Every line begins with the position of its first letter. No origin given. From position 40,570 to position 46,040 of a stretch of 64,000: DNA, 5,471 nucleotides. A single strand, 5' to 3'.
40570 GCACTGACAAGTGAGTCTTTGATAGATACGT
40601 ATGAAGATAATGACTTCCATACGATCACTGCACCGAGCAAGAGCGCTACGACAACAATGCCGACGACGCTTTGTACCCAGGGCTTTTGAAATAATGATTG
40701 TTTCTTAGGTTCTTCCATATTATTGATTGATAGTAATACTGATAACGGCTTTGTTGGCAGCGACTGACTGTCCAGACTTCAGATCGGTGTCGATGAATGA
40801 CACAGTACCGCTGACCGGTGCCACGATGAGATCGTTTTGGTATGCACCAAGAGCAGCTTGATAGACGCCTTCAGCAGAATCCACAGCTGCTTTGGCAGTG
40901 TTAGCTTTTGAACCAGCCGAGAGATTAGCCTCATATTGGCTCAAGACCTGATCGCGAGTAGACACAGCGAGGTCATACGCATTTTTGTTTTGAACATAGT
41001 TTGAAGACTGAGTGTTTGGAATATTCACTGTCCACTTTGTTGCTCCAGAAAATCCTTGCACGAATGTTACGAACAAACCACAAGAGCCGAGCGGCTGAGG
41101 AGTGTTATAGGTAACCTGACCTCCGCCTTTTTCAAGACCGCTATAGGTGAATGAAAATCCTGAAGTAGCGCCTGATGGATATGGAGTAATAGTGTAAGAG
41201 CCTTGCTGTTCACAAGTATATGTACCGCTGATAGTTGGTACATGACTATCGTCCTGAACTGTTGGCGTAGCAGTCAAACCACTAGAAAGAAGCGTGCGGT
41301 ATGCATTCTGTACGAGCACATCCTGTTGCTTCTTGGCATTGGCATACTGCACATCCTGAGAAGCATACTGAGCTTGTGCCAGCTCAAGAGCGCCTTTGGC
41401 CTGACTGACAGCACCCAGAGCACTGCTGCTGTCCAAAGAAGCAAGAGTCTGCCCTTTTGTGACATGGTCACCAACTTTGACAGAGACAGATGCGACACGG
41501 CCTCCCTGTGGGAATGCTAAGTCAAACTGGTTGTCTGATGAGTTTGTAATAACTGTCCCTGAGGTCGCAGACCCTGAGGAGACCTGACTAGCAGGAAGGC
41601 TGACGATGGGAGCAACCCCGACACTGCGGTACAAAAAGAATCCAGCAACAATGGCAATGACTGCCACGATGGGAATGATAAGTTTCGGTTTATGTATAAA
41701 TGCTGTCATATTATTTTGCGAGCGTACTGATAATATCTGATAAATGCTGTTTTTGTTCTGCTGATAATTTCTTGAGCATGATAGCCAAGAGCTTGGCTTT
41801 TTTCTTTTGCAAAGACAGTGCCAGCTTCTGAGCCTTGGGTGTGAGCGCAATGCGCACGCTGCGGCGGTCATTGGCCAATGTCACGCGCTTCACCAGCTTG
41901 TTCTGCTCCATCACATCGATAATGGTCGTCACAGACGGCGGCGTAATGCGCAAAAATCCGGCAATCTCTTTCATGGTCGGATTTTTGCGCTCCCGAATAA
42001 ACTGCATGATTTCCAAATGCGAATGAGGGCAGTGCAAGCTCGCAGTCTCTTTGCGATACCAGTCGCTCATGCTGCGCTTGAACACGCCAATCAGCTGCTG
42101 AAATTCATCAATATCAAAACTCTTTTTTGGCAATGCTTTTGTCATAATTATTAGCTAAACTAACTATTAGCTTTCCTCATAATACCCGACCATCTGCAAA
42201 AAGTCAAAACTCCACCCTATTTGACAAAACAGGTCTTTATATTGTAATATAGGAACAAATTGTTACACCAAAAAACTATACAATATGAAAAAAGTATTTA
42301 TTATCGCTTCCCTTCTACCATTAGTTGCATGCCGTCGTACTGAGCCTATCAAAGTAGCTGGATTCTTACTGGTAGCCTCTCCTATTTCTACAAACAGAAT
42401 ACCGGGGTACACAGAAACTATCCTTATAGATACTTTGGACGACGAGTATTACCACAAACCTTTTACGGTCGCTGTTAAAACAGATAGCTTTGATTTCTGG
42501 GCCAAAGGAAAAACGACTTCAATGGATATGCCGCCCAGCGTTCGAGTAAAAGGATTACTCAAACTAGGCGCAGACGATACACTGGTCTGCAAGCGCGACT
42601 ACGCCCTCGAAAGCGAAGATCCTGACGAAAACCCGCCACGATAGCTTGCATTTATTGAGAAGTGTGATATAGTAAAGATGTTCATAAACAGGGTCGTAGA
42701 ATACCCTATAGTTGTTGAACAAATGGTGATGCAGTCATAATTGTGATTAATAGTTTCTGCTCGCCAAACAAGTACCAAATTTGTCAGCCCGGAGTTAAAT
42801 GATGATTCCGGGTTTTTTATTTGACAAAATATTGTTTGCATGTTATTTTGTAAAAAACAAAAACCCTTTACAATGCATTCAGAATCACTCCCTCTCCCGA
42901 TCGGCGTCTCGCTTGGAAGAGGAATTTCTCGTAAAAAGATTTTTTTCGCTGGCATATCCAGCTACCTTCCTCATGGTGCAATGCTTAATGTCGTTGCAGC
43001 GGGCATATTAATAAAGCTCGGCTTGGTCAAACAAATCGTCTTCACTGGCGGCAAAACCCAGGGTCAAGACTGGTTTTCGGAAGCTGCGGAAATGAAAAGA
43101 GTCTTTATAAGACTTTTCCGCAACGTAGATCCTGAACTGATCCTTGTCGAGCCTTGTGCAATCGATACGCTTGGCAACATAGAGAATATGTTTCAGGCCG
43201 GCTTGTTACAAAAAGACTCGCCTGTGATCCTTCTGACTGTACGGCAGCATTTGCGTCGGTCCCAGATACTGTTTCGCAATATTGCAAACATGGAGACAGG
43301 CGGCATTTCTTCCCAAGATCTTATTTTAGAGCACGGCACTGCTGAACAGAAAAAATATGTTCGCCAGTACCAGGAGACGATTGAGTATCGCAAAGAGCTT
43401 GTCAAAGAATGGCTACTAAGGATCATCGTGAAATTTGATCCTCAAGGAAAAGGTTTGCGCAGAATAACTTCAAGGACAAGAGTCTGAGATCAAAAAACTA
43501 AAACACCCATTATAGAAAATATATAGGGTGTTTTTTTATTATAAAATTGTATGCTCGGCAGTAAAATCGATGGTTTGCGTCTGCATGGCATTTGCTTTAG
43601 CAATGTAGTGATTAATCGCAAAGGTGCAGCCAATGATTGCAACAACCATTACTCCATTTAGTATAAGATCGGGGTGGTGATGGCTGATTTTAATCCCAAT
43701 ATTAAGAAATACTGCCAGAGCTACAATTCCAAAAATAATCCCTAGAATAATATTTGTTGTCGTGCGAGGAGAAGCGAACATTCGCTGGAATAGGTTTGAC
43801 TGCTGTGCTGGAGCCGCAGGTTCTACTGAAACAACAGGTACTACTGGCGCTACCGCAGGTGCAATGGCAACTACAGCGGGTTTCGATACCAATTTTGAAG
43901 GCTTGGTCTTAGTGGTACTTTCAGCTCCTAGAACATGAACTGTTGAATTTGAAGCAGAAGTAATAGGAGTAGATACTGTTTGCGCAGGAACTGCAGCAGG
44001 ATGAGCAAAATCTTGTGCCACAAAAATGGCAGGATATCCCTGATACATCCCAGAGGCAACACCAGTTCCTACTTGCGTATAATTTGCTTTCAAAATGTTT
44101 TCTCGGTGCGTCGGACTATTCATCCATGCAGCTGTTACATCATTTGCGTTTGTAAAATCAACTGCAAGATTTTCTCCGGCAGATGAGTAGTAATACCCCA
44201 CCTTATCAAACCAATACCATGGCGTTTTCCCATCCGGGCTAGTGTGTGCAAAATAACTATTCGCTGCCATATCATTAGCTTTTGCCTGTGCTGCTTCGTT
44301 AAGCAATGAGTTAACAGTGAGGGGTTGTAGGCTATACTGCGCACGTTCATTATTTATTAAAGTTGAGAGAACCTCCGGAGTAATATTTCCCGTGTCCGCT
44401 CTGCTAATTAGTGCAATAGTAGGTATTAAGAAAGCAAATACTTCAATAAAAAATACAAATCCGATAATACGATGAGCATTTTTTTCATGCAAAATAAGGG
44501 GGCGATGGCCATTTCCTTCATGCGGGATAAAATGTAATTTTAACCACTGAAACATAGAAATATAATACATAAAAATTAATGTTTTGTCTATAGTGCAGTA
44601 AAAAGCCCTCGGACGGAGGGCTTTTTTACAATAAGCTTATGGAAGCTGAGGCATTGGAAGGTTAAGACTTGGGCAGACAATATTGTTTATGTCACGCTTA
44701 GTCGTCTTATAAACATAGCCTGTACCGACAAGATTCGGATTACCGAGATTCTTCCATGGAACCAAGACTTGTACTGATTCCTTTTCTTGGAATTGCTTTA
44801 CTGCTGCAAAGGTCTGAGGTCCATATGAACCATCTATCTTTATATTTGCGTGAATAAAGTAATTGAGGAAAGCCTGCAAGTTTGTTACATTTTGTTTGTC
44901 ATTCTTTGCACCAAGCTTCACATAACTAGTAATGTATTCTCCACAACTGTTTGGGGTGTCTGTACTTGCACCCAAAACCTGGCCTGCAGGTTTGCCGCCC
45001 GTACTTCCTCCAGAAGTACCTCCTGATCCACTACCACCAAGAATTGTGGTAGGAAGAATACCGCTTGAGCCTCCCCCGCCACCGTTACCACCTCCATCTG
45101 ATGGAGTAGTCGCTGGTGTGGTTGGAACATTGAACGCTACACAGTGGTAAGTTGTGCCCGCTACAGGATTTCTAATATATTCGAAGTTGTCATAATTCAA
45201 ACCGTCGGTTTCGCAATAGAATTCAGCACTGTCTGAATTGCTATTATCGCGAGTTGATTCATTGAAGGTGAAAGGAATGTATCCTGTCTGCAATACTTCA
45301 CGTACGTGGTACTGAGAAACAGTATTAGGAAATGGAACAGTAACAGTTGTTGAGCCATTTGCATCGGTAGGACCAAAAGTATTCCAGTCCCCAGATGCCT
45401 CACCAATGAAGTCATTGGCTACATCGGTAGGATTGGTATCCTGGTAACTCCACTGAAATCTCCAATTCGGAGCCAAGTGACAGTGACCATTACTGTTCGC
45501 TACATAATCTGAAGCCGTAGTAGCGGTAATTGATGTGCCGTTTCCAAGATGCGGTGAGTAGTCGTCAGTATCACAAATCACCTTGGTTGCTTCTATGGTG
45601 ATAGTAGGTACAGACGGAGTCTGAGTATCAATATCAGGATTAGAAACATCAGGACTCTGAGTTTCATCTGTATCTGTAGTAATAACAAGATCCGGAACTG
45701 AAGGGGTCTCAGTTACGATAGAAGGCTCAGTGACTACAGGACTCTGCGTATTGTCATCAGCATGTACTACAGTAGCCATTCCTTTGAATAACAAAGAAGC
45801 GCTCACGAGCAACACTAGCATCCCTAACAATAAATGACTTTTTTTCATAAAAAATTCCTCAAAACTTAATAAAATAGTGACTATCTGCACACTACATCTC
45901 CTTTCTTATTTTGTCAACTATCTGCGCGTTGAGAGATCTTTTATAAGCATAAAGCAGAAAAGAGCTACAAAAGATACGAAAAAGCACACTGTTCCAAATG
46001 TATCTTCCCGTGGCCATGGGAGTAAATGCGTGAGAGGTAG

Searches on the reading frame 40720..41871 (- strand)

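Call 24: search_protein_families(library=pfam, proteins=[window:40720-41871:-], max_evalue=0.01)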
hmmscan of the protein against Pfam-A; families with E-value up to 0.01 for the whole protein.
window:40720-41871:- (383 aa): 6 families
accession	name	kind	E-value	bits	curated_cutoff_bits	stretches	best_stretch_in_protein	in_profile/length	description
PF13533.13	Biotin_lipoyl_2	-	8e-08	32.4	29.8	1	118-147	3-32/32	Biotin-lipoyl like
PF13437.12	HlyD_3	-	1.9e-05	25.8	22.2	0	121-151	5-35/106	HlyD family secretion protein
PF16576.10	HlyD_D23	-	0.0005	19.9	30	1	103-186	8-78/214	Barrel-sandwich domain of CusB or HlyD membrane-fusion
PF00364.28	Biotin_lipoyl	-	0.00057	20.1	22.1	0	124-146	15-36/73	Biotin-requiring enzyme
PF13375.12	RnfC_N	-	0.00061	20.2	25.6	0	122-149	36-64/101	RnfC Barrel sandwich hybrid domain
PF01551.29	Peptidase_M23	-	0.0016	19.1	28.7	0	125-150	51-76/96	Peptidase family M23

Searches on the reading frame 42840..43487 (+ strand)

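Call 24: search_protein_families(library=pfam, proteins=[window:42840-43487:+], max_evalue=0.01)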
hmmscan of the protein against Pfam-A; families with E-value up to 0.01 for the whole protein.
window:42840-43487:+ (215 aa): 1 family
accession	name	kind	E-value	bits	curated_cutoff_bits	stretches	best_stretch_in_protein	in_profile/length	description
PF02698.23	DUF218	-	1.5e-11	44.8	27.6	1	56-192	22-132/133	DUF218 domain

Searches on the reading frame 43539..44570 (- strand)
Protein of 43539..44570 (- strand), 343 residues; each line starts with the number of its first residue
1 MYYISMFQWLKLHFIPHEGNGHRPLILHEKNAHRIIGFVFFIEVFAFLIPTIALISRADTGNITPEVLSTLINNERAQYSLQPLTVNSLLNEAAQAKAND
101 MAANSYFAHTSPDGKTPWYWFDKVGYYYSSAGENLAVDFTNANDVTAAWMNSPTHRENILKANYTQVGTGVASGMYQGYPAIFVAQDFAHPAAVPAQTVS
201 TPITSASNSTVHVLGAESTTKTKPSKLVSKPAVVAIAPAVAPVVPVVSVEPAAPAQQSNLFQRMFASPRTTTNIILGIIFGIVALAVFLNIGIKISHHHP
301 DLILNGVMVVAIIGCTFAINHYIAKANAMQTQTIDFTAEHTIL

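Call 24: search_protein_families(library=pfam, proteins=[window:43539-44570:-], max_evalue=0.01)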
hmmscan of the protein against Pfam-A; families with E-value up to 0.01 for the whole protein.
window:43539-44570:- (343 aa): 1 family
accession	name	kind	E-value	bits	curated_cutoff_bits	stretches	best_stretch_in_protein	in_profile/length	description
PF00188.32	CAP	-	1.7e-20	74.5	21.1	1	71-187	3-116/117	Cysteine-rich secretory protein family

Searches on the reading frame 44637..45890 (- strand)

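Call 24: search_protein_families(library=pfam, proteins=[window:44637-45890:-], max_evalue=0.01)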
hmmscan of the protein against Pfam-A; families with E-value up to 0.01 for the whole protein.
window:44637-45890:- (417 aa): 1 family
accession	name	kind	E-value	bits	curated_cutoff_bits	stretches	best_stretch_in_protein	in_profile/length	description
PF01471.23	PG_binding_1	-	1.2e-07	32.3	23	1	333-372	3-42/57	Putative peptidoglycan binding domain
